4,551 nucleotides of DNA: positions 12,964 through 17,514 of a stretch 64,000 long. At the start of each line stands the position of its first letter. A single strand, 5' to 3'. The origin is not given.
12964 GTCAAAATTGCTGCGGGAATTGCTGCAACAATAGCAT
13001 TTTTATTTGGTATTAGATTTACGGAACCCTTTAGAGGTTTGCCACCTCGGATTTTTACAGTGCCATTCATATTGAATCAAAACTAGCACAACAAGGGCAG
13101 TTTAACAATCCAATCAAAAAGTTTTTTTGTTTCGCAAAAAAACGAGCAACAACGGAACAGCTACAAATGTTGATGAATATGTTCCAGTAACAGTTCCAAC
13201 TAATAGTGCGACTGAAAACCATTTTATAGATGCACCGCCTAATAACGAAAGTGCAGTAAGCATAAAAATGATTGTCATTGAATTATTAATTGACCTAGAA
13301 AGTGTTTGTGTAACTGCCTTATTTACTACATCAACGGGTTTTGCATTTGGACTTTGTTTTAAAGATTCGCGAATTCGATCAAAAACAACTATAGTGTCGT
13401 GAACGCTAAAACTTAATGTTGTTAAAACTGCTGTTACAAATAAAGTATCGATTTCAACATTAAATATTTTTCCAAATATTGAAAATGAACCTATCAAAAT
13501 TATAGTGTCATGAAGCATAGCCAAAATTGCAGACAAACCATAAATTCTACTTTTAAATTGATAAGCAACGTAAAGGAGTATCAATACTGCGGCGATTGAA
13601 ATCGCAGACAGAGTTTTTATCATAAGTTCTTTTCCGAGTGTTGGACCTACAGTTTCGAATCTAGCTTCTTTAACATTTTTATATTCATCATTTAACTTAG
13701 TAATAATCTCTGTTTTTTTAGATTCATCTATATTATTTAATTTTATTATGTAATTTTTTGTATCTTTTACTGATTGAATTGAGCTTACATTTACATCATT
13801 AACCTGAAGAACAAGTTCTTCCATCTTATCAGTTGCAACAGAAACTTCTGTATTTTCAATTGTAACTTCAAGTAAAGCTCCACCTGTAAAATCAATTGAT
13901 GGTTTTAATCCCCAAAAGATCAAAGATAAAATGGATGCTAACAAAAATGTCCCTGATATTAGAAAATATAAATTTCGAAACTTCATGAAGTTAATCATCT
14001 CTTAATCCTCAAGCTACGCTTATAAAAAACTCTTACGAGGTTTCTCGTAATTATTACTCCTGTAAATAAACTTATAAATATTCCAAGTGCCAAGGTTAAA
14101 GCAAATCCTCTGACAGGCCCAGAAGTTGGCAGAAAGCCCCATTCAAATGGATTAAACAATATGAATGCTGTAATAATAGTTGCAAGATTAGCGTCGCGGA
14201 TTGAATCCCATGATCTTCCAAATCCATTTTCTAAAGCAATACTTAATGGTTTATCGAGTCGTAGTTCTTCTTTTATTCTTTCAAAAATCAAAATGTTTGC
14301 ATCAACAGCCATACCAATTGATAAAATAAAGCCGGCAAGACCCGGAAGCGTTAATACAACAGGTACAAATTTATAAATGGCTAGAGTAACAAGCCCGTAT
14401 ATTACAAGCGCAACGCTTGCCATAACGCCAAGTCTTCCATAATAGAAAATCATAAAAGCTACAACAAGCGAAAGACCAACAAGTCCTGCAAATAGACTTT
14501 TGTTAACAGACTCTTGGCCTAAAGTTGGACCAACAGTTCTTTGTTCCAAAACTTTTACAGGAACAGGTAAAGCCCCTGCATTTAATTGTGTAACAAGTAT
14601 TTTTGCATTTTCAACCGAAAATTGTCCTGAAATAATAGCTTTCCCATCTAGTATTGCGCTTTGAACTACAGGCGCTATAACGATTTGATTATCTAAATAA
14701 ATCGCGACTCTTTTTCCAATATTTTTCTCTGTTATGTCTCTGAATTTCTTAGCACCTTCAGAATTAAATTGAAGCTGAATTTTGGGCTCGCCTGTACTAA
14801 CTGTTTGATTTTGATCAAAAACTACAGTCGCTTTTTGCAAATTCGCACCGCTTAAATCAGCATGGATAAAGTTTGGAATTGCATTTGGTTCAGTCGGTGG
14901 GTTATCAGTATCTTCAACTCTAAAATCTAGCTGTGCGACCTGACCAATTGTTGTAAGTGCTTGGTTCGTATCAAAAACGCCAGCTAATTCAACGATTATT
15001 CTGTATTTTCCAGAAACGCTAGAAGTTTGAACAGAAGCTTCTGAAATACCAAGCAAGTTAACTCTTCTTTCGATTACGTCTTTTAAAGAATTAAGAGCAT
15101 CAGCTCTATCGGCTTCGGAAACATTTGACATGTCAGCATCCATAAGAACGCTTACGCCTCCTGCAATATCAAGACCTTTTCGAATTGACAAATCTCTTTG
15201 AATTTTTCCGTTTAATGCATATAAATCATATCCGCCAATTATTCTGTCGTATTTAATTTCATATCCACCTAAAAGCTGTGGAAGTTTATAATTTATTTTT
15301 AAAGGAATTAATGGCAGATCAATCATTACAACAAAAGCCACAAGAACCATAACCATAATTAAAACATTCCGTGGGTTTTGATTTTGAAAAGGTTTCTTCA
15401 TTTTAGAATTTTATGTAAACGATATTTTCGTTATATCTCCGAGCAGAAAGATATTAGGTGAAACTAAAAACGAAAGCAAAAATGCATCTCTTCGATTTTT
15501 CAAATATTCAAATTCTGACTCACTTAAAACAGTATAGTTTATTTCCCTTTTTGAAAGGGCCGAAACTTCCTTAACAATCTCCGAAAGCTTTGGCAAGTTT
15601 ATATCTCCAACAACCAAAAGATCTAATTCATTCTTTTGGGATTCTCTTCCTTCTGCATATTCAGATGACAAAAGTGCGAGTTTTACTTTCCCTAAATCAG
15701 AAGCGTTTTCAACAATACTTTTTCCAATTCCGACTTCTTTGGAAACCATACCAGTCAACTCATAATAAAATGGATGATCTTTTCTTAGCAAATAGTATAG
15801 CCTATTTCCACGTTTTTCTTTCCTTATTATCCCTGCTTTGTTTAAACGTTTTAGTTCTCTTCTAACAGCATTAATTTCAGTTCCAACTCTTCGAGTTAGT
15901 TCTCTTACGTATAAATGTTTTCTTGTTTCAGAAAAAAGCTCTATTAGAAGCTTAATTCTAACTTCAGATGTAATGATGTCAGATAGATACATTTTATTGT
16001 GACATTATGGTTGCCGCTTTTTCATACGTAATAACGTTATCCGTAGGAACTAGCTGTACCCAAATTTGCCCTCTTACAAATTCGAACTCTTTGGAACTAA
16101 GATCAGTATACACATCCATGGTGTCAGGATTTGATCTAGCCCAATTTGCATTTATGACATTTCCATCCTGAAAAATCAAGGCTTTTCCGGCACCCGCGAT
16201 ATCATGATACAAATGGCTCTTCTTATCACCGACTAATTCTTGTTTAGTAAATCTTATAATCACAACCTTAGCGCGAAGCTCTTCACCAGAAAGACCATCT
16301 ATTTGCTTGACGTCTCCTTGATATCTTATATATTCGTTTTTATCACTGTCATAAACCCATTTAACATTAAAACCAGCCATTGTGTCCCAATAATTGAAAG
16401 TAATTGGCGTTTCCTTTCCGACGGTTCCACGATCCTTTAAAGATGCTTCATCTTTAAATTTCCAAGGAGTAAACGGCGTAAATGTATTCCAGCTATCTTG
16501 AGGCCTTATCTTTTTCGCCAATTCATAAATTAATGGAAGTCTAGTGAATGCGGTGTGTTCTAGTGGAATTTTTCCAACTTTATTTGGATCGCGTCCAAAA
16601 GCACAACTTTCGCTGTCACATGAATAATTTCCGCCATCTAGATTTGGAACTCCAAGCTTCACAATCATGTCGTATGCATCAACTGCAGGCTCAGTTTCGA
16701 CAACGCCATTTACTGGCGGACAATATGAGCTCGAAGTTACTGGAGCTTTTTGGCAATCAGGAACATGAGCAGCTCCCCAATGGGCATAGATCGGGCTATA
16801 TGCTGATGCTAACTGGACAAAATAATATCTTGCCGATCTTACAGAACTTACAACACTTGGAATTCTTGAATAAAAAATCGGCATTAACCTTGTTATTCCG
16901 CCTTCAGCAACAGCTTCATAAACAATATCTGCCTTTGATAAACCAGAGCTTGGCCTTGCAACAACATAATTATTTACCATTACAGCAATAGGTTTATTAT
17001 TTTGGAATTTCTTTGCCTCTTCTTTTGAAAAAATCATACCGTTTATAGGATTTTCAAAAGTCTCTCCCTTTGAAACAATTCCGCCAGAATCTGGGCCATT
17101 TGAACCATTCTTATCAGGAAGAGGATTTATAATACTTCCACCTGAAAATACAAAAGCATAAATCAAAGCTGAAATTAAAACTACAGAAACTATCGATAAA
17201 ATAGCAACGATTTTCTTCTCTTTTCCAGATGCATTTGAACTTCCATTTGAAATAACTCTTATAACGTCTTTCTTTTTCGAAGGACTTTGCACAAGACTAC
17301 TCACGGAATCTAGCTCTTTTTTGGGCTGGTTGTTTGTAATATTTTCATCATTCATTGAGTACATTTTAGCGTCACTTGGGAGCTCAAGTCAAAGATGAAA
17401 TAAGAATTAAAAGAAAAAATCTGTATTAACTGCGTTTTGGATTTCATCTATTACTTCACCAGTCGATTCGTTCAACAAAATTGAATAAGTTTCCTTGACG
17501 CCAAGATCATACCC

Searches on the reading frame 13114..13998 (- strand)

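Call 73: search_protein_families(library=pfam, proteins=[window:13114-13998:-], max_evalue=0.001)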
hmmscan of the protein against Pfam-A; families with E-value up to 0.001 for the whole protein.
window:13114-13998:- (294 aa): 2 families
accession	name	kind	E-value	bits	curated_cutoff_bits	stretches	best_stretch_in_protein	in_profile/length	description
PF02355.23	SecD_SecF_C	-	1.5e-51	175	20.5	1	101-287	5-186/189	Protein export membrane protein SecD/SecF, C-terminal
PF07549.19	Sec_GG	-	0.00076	19.4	20.3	0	30-50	7-27/28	SecD/SecF GG Motif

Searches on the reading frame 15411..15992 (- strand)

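Call 72: search_protein_families(library=pfam, proteins=[window:15411-15992:-], max_evalue=0.001)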
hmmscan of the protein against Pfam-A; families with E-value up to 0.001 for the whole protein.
window:15411-15992:- (193 aa): 2 families
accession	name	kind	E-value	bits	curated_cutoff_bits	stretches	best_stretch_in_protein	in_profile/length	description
PF25212.1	HVO_A0114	-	1.1e-05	25.5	27.6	1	9-64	21-74/84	HVO_A0114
PF07848.18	PaaX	-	1.4e-05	25.7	24.8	1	31-69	28-66/70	PaaX-like protein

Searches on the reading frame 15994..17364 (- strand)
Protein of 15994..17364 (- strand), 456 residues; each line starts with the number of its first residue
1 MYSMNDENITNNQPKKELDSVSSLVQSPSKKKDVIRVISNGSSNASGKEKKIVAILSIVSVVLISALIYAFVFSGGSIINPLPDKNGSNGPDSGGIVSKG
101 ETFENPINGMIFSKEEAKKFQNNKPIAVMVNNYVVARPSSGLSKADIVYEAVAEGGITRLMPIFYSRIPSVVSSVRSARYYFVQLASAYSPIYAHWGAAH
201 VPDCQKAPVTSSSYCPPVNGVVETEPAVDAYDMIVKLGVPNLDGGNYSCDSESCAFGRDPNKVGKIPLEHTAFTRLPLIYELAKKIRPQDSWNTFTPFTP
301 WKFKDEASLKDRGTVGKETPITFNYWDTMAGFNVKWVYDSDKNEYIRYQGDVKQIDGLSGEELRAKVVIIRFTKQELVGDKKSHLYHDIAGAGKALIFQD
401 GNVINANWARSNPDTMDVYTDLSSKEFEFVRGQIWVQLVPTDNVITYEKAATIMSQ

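Call 72: search_protein_families(library=pfam, proteins=[window:15994-17364:-], max_evalue=0.001)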
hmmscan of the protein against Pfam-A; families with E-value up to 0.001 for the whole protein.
window:15994-17364:- (456 aa): 2 families
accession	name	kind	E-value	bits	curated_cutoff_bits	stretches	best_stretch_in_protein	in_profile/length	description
PF11258.13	DUF3048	-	3.6e-33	115.2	25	1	117-200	8-92/148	Protein of unknown function (DUF3048) N-terminal domain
PF17479.7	DUF3048_C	-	1e-19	71.4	25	1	333-436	10-114/114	Protein of unknown function (DUF3048) C-terminal domain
